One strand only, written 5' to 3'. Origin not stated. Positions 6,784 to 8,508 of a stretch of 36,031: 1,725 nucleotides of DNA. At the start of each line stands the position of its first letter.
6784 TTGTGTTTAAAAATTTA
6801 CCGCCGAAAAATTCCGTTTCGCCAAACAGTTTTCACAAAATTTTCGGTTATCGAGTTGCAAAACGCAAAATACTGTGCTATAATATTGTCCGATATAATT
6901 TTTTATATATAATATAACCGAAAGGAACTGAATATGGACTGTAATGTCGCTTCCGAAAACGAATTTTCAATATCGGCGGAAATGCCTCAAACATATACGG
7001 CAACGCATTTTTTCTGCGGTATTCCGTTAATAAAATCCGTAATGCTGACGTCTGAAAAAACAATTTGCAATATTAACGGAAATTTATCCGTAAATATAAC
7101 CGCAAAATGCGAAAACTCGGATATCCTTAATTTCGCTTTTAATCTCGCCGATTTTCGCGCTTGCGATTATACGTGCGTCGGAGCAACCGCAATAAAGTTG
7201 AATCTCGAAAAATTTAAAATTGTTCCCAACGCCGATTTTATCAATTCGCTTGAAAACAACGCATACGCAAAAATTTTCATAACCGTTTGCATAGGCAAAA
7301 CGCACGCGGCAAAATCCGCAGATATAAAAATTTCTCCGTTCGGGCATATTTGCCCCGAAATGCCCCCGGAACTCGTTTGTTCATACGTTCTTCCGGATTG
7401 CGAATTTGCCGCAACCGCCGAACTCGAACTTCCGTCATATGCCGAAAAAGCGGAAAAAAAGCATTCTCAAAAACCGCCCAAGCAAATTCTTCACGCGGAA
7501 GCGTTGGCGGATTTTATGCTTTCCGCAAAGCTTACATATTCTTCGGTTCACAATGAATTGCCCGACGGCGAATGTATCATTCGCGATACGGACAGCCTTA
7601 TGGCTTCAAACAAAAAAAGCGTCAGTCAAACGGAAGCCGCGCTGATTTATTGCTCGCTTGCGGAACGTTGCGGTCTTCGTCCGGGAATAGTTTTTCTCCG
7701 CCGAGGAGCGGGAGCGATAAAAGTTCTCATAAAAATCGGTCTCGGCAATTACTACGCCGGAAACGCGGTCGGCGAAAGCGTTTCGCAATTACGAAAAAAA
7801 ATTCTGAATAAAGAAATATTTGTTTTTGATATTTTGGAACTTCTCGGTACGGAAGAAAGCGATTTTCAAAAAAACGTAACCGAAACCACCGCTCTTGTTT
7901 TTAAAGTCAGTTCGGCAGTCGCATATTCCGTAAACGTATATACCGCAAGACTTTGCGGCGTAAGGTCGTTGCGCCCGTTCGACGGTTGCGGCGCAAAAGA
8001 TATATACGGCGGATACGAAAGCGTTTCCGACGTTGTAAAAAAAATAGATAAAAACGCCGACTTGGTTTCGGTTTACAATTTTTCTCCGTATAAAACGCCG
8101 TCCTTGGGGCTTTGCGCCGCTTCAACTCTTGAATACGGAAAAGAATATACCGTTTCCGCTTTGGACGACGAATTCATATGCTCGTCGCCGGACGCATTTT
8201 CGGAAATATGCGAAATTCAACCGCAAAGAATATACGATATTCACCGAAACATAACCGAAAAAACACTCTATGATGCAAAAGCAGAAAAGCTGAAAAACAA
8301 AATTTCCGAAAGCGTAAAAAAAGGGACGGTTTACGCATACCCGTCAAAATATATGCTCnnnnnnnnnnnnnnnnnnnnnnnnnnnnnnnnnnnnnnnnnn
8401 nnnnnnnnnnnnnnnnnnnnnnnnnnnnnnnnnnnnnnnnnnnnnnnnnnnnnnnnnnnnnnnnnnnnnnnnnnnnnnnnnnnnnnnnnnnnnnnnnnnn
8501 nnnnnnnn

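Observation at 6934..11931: Intact 1665-aa ORF with the architecture of a DUF4011 / SF1 helicase / DUF559-nuclease protein but with every catalytic motif eroded (pseudo-helicase)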

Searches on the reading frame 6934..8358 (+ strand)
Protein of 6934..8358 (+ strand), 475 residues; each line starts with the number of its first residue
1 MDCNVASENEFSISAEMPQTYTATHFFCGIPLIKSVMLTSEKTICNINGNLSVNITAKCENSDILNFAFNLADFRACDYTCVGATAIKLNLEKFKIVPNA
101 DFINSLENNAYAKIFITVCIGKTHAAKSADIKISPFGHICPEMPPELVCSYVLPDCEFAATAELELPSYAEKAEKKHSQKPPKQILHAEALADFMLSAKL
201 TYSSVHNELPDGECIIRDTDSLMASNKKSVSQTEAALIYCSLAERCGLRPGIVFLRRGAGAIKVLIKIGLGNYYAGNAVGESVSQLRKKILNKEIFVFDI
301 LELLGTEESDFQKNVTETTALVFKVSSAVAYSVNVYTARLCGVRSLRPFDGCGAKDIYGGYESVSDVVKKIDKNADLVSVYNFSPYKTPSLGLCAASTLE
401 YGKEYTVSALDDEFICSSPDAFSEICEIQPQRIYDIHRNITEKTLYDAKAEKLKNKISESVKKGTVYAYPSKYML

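Call 70: predict_structure(alignment_id=A4)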
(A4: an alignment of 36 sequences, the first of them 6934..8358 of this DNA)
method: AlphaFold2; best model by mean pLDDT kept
length: 475 residues; sequences in the alignment: 36
mean_pLDDT: 85.2   pTM: 0.71
mean pLDDT of the five models: 85.2, 83.8, 83.6, 83.2, 82.8
residues with pLDDT >= 90: 275; 70-90: 129; 50-70: 51; < 50: 20
segments of 3 or more residues with pLDDT < 50: 1-7, 359-363, 378-380, 382-384
pLDDT, mean of each block of 10 residues (from residue 1): 46 92 90 94 86 95 94 89 88 91 92 96 93 94 94 95 95 90 94 95 91 92 93 97 94 91 95 80 94 95 87 96 92 92 83 52 52 53 51 71 82 80 70 72 91 89 83 52
secondary structure, 60 per line:
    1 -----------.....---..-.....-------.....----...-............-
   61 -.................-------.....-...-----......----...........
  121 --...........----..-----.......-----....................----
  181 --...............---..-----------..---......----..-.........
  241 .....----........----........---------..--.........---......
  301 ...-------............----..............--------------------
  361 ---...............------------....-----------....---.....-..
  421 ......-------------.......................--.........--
elements in order: E12-16 H23-27 E35-39 E48-59 E62-75 E86-90 H100-105 E110-120 E123-133 H145-151 H157-176 H183-197 H219-224 H232-245 E250-257 E262-269 H283-291 E295-299 H300-303 H311-322 E327-334 H335-340 H364-378 E391-394 E406-409 H413-417 H419-425 H440-462 E465-470

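Call 73: fold_search(model_id=the predicted structure, library=pdb)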
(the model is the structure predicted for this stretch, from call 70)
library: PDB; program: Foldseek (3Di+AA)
matches with E <= 10: 1270; with E <= 0.001: 1
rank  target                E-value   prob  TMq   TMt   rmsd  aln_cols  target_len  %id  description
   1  7akk_E                5.1e-04  0.80  0.15  0.14  20.8       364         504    8  Structure of a complement factor-receptor complex (released 2022-04-13)
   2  6p67_K                1.0e-03  0.96  0.12  0.24   7.2       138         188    9  Crystal Structure of a Complex of human IL-7Ralpha with an anti-IL-7Ralpha 2B8 Fab (released 2019-09-04)
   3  5j67_B                1.1e-03  0.57  0.15  0.13  17.7       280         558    9  Structure of Astrotactin-2, a conserved vertebrate-specific and perforin-like membrane protein involved in neuronal de (released 2016-05-25)
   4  5k93_A                1.3e-03  0.90  0.15  0.29  13.3       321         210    7  PapD wild-type chaperone (released 2016-07-20)
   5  5j67_A                1.4e-03  0.54  0.14  0.13  16.5       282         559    9  Structure of Astrotactin-2, a conserved vertebrate-specific and perforin-like membrane protein involved in neuronal de (released 2016-05-25)
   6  7tvz_E                1.5e-03  1.00  0.16  0.12   7.4       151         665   10  Cryo-EM structure of human band 3-protein 4.2 complex in diagonal conformation (released 2022-06-08)
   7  9dnm_A                1.5e-03  0.38  0.15  0.16  19.2       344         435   11  Structure of rat beta-arrestin 1 bound to allosteric inhibitor (released 2025-01-22)
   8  8gul_A                1.7e-03  1.00  0.14  0.14   6.9       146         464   10  Chitin-active AA10 LPMO (GbpA) complexed with Cu(II) from Vibrio campbellii (released 2023-06-21)
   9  4ph8_A                1.9e-03  0.95  0.15  0.34   7.6       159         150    9  Crystal structure of AggA, the major subunit of aggregative adherence fimbriae type I (AAF/I) from the Escherichia col (released 2014-10-01)
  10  3l3o_B                2.6e-03  0.97  0.13  0.27   8.7       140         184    8  Staphylococcal Complement Inhibitor (SCIN) in complex with Human Complement Component C3c (released 2010-08-04)
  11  6u4z                  2.6e-03  0.82  0.13  0.13   9.6       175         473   12  Crystal Structure of a family 76 glycoside hydrolase from a bovine Bacteroides thetaiotaomicron strain (released 2020-04-29)
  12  7opb_A                2.7e-03  0.95  0.12  0.23   6.9       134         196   11  IL7R in complex with an antagonist (released 2022-05-11)
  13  1t0p_B                2.7e-03  0.82  0.10  0.35   8.4       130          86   13  Structural Basis of ICAM recognition by integrin alpahLbeta2 revealed in the complex structure of binding domains of I (released 2005-03-08)
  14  7q62_B                2.9e-03  0.97  0.16  0.10   6.3       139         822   14  Structure of TEV cleaved A2ML1 dimer (A2ML1-TT dimer) (released 2022-04-20)
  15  4kty_B                3.0e-03  1.00  0.20  0.14   3.9       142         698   10  Fibrin-stabilizing factor with a bound ligand (released 2013-12-04)
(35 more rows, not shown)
